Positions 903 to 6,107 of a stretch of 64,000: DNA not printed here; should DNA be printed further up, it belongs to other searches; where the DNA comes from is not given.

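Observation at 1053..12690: Tandem duplicated giant membrane-anchored proteins carrying a C-terminal gingipain-like C25 peptidase domain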

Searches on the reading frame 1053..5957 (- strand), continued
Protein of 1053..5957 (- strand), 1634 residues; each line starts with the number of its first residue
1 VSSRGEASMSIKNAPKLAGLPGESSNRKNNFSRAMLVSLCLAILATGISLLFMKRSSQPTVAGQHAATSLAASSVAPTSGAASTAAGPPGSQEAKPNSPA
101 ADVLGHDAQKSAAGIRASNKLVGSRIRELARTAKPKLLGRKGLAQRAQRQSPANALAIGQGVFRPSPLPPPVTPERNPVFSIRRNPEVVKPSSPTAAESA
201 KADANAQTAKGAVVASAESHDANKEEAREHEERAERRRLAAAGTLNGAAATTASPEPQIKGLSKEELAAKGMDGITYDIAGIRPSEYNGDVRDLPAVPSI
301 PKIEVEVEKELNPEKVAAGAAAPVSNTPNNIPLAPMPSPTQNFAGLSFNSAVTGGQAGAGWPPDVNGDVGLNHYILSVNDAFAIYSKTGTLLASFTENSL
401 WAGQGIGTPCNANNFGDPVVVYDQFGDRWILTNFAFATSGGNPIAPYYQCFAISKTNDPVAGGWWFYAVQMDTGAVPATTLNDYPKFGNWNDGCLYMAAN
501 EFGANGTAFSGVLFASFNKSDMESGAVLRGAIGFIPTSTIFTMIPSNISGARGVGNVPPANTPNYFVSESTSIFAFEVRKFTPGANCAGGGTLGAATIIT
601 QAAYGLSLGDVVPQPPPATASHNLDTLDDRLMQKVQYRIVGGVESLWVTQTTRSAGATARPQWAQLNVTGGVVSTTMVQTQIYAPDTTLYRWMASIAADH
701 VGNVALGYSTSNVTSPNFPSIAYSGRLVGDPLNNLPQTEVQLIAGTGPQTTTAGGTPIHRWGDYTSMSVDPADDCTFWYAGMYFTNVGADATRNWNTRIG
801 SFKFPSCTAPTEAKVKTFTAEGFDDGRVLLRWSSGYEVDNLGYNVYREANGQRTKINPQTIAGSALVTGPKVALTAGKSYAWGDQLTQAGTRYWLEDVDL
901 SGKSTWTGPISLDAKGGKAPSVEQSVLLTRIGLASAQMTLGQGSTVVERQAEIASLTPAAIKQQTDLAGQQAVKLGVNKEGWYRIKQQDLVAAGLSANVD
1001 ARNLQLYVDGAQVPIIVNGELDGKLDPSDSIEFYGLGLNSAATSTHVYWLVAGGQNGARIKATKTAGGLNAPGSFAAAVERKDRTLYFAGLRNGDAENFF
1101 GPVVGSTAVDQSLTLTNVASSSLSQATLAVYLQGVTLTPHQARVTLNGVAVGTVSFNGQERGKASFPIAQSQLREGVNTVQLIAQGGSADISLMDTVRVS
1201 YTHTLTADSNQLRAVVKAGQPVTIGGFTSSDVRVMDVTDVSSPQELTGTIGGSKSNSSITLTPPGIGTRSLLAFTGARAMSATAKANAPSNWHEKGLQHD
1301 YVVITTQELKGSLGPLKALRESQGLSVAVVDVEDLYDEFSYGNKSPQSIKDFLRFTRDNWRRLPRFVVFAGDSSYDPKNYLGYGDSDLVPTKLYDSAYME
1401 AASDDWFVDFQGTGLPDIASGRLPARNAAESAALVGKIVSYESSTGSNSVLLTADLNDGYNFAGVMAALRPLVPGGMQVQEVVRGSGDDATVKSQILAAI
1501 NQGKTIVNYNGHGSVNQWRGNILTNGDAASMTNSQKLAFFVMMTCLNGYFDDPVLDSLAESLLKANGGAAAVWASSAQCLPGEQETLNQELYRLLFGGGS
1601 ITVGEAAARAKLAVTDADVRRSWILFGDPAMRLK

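Call 50: find_encoding_contigs(protein=P0018, flank=10000, max_places=2)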
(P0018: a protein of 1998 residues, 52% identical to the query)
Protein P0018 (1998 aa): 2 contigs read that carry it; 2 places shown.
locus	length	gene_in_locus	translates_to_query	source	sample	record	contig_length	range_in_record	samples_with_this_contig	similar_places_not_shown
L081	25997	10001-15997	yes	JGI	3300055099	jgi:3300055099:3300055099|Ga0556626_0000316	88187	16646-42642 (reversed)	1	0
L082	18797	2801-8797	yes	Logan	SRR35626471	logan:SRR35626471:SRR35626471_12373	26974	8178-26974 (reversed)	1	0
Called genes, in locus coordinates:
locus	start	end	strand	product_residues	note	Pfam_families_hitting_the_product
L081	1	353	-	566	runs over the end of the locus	PF00578:AhpC-TSA, PF08534:Redoxin, PF00085:Thioredoxin (weak), PF13098:Thioredoxin_2 (weak), PF13905:Thioredoxin_8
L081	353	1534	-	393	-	PF00108:Thiolase_N, PF00109:ketoacyl-synt (weak), PF02803:Thiolase_C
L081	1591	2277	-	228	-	-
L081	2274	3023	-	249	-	PF00149:Metallophos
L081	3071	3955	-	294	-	PF02153:PDH_N, PF20463:PDH_C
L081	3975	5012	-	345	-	PF18152:DAHP_snth_FXD, PF00793:DAHP_synth_1, PF03102:NeuB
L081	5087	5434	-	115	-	PF01817:CM_2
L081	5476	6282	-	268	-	PF00290:Trp_syntA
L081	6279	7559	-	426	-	PF00291:PALP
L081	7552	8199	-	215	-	PF00697:PRAI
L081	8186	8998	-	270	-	PF00218:IGPS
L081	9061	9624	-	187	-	PF00117:GATase, PF07722:Peptidase_C26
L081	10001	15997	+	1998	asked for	PF13620:CarboxypepD_reg, PF13715:CarbopepD_reg_2 (weak), PF01364:Peptidase_C25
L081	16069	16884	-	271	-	PF00561:Abhydrolase_1, PF12146:Hydrolase_4, PF12697:Abhydrolase_6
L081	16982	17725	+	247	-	PF03167:UDG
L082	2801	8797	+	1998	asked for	PF13620:CarboxypepD_reg, PF13715:CarbopepD_reg_2 (weak), PF01364:Peptidase_C25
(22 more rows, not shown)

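Call 51: find_encoding_contigs(protein=P0011, flank=10000, max_places=2)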
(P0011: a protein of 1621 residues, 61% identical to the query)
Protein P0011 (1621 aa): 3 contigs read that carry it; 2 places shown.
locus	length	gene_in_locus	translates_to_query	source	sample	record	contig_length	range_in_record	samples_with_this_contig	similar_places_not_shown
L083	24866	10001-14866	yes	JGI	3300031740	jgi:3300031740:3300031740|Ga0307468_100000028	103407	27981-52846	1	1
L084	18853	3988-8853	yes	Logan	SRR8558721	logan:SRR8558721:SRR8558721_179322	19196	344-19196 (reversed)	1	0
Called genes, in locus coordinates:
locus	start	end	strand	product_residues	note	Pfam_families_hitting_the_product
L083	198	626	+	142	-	-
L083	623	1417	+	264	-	PF01066:CDP-OH_P_transf (weak)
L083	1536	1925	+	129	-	PF04138:GtrA_DPMS_TM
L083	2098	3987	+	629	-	PF02366:PMT, PF13231:PMT_2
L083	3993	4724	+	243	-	PF16811:TAtT, PF13428:TPR_14 (faint), PF21033:RMD1-3, PF14559:TPR_19 (weak)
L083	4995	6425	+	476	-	PF02310:B12-binding, PF04055:Radical_SAM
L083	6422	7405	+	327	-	PF04794:YdjC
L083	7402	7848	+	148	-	PF00892:EamA (weak)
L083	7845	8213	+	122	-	PF00892:EamA (weak), PF10639:TMEM234 (weak)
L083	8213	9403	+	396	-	PF13506:Glyco_transf_21, PF13641:Glyco_tranf_2_3, PF13632:Glyco_trans_2_3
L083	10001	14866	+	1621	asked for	PF01364:Peptidase_C25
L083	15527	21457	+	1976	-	PF00041:fn3 (weak), PF01364:Peptidase_C25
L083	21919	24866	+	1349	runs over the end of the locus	PF23759:GBD_T9SS_assoc (faint), PF01839:FG-GAP (faint), PF13517:FG-GAP_3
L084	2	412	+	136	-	?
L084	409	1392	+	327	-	PF04794:YdjC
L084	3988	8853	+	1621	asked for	PF01364:Peptidase_C25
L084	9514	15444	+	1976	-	PF00041:fn3 (weak), PF01364:Peptidase_C25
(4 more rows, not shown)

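Call 53: find_encoding_contigs(protein=P0016, flank=10000, max_places=1)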
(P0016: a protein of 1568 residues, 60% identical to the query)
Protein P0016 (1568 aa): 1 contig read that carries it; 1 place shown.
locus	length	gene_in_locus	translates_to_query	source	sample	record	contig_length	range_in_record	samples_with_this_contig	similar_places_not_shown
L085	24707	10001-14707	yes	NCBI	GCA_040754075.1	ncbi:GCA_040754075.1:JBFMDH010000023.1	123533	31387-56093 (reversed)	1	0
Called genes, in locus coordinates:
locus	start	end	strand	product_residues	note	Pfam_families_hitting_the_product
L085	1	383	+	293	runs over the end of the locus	-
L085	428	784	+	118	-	-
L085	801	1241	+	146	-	-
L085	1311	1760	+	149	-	-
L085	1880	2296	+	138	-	-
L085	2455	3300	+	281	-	-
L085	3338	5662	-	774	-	PF11965:DUF3479, PF02514:CobN-Mg_chel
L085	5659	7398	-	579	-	PF02514:CobN-Mg_chel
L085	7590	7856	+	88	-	PF01649:Ribosomal_S20p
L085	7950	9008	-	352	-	PF06144:DNA_pol3_delta, PF21694:DNA_pol3_delta_C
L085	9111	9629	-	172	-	PF04390:LptE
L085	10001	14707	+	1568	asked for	PF01364:Peptidase_C25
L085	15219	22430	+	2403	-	PF05048:NosD (weak), PF13229:Beta_helix, PF01364:Peptidase_C25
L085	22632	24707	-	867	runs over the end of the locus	PF00133:tRNA-synt_1, PF09334:tRNA-synt_1g, PF13603:tRNA-synt_1_2, PF00133:tRNA-synt_1, PF08264:Anticodon_1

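Call 54: find_encoding_contigs(protein=P0013, flank=10000, max_places=1)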
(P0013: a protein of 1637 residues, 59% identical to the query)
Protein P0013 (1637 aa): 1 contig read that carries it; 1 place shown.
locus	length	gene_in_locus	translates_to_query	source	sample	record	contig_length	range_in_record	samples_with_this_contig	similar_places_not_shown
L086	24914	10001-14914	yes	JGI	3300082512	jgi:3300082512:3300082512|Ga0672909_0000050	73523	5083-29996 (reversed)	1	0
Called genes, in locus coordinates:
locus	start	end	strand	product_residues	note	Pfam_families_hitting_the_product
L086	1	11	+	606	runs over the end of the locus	-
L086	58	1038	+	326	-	PF03781:FGE-sulfatase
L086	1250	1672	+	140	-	-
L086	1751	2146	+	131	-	PF04138:GtrA_DPMS_TM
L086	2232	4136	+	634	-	PF02366:PMT, PF13231:PMT_2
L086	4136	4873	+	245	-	PF13428:TPR_14 (faint), PF16811:TAtT (weak), PF21033:RMD1-3, PF14559:TPR_19 (faint)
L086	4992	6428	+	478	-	PF02310:B12-binding, PF04055:Radical_SAM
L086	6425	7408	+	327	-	PF04794:YdjC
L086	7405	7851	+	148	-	PF00892:EamA (weak)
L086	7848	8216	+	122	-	PF05653:Mg_trans_NIPA (weak), PF10639:TMEM234, PF00892:EamA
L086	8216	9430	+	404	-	PF13506:Glyco_transf_21, PF00535:Glycos_transf_2 (weak), PF13641:Glyco_tranf_2_3, PF13632:Glyco_trans_2_3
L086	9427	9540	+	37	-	-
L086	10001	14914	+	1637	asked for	PF01364:Peptidase_C25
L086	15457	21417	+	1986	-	PF00041:fn3, PF01364:Peptidase_C25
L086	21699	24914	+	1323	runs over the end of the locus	PF01483:P_proprotein (faint), PF01364:Peptidase_C25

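Call 55: find_encoding_contigs(protein=P0004, flank=10000, max_places=1)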
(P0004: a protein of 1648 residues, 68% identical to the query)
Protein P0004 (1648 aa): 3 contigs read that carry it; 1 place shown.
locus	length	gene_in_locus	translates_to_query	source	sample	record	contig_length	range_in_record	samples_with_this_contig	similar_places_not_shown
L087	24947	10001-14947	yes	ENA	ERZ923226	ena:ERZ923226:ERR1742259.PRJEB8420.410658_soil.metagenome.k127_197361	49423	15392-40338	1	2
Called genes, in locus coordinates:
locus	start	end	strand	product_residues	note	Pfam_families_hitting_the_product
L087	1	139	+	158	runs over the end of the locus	PF04138:GtrA_DPMS_TM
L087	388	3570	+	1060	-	PF00932:LTD, PF01364:Peptidase_C25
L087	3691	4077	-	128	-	-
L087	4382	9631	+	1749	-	PF15902:Sortilin-Vps10 (faint), PF01364:Peptidase_C25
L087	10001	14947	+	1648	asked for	PF01364:Peptidase_C25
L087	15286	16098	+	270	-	PF14907:NTP_transf_5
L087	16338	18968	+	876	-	PF01364:Peptidase_C25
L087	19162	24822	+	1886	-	PF01364:Peptidase_C25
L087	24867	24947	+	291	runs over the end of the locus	-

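Call 65: list_cluster_members(proteins=[P0001, P0017])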
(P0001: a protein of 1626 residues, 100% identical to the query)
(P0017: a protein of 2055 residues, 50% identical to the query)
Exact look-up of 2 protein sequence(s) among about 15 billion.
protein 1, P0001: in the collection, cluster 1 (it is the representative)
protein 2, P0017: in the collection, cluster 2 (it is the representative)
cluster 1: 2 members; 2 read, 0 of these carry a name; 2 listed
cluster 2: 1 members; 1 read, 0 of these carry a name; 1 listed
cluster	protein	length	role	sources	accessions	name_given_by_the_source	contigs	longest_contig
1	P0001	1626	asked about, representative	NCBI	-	-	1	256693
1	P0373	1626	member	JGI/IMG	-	-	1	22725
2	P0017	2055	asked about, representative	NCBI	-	-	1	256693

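Call 66: find_encoding_contigs(protein=P0001, flank=10000, max_places=2)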
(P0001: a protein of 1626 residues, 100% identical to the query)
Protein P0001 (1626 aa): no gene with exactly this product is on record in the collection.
